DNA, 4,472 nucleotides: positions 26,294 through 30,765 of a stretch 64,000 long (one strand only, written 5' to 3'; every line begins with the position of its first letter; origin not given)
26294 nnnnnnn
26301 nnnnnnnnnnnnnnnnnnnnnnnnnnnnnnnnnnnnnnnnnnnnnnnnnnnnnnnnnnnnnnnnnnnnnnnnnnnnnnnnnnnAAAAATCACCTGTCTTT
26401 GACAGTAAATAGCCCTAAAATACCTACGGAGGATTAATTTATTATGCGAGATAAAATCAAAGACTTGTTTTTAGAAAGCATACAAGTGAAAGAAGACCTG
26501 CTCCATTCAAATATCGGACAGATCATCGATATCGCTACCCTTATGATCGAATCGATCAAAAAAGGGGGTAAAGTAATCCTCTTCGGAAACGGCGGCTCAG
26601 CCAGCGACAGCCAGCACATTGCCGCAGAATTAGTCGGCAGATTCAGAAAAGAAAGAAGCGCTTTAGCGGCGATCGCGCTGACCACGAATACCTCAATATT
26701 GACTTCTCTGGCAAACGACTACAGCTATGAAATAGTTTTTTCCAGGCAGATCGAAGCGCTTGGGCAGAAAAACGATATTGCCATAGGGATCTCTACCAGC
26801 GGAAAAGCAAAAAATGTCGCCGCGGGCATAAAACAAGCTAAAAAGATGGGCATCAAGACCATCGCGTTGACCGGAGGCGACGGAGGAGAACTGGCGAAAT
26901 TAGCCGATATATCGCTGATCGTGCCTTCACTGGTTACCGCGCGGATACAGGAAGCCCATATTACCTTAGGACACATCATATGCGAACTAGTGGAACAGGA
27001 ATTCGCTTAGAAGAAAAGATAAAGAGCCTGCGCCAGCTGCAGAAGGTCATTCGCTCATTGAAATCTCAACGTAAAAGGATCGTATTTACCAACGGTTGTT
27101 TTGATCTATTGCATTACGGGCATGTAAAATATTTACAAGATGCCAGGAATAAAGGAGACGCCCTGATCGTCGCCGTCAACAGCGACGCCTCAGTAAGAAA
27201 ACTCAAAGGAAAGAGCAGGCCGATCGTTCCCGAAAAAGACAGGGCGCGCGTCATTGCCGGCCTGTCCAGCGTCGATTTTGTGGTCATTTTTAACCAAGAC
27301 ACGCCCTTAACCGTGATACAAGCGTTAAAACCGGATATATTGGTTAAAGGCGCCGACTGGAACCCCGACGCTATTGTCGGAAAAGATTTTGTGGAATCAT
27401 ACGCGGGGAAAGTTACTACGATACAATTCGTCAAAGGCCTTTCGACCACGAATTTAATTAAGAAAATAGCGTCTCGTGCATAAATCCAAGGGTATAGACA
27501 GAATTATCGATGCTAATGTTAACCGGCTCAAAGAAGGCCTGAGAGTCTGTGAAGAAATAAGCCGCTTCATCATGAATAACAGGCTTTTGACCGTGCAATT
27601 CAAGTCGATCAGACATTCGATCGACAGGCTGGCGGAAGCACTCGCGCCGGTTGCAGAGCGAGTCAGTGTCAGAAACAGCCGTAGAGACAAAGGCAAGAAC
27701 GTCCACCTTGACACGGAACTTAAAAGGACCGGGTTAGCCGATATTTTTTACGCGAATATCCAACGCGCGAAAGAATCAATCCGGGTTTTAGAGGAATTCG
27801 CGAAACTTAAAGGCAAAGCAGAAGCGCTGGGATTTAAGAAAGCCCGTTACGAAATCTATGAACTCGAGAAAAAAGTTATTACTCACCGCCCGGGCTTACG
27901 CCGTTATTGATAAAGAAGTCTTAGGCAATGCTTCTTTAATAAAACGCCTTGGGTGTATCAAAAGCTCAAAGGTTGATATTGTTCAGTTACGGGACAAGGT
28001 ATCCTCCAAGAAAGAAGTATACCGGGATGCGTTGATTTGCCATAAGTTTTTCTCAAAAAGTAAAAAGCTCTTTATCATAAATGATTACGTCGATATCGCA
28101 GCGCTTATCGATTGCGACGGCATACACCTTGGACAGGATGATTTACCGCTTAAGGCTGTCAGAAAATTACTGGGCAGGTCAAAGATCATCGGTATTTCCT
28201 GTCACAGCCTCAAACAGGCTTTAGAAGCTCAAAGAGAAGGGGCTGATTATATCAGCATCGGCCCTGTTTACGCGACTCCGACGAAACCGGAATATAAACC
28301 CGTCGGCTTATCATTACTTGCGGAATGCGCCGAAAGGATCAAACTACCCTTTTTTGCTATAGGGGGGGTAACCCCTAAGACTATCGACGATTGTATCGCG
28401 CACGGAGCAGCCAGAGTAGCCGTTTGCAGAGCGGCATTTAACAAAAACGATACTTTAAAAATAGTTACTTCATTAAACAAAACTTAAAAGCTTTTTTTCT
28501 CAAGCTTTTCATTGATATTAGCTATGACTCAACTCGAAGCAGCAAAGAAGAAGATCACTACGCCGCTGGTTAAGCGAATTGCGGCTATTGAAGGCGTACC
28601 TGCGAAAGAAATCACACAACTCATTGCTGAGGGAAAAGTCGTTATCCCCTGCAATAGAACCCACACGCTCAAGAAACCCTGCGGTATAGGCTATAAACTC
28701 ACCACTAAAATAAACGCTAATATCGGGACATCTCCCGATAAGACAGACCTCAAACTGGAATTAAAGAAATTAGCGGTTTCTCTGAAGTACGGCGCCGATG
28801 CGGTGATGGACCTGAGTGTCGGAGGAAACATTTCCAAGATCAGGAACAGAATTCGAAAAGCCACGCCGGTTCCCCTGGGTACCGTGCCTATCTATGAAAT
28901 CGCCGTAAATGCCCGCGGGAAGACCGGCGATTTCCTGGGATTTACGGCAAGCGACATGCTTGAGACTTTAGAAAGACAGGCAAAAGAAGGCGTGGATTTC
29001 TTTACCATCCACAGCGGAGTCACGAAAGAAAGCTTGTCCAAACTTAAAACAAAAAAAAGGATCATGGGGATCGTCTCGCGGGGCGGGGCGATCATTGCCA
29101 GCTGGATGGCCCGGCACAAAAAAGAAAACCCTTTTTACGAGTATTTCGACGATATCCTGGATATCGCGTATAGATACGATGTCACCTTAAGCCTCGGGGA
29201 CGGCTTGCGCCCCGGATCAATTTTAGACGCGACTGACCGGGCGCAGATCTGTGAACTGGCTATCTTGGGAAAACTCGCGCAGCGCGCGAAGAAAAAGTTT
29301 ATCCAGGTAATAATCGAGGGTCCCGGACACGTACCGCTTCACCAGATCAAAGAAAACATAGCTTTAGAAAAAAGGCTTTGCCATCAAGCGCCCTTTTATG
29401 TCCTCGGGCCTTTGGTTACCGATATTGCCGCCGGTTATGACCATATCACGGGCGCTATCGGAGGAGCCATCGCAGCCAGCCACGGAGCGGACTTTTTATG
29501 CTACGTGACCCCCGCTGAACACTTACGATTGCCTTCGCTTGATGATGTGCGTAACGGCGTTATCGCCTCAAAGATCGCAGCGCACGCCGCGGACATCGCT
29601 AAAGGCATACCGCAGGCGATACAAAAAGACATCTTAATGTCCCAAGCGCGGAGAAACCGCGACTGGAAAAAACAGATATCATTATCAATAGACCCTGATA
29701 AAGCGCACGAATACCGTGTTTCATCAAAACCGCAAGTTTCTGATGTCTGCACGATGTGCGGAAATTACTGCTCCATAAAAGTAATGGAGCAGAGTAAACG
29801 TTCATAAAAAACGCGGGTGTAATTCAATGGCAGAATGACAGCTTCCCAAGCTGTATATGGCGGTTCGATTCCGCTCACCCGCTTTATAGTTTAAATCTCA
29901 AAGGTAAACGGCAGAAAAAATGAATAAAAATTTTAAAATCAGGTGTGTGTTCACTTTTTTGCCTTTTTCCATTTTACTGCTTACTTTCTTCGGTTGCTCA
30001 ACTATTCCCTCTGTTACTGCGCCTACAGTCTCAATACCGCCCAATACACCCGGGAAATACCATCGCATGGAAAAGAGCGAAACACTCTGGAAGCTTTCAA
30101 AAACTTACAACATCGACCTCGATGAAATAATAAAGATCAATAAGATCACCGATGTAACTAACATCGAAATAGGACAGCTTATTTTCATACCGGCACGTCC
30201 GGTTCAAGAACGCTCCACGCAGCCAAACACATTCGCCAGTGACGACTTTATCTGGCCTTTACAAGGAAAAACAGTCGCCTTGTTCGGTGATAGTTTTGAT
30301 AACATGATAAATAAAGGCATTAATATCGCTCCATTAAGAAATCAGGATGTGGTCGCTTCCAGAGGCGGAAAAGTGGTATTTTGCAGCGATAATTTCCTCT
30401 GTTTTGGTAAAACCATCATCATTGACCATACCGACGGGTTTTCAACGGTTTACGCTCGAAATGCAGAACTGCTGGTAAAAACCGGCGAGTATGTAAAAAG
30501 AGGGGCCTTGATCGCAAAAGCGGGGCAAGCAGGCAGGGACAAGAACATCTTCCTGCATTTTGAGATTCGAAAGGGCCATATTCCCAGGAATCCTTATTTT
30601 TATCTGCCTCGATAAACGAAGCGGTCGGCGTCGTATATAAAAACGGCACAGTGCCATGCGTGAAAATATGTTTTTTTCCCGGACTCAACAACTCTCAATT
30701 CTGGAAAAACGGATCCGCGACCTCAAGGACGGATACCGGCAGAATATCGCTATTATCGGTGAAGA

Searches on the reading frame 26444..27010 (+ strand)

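Call 59: search_protein_families(library=pfam, proteins=[window:26444-27010:+], max_evalue=0.000001)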
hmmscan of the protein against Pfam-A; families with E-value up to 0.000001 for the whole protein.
window:26444-27010:+ (188 aa): 2 families
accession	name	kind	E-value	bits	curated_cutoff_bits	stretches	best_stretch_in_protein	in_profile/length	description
PF13580.11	SIS_2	-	1.6e-26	93.4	27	1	14-144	8-138/138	SIS domain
PF01380.27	SIS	-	5.5e-11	42.8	25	1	105-162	49-106/131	SIS domain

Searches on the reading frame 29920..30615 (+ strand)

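Call 59: search_protein_families(library=pfam, proteins=[window:29920-30615:+], max_evalue=0.000001)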
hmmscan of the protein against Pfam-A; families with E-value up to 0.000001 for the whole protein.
window:29920-30615:+ (231 aa): 2 families
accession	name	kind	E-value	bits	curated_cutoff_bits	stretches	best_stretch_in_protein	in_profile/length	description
PF01551.29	Peptidase_M23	-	3.2e-22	79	28.7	1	131-225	3-96/96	Peptidase family M23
PF01476.26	LysM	-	2.5e-08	34.2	20.9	1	52-91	5-43/43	LysM domain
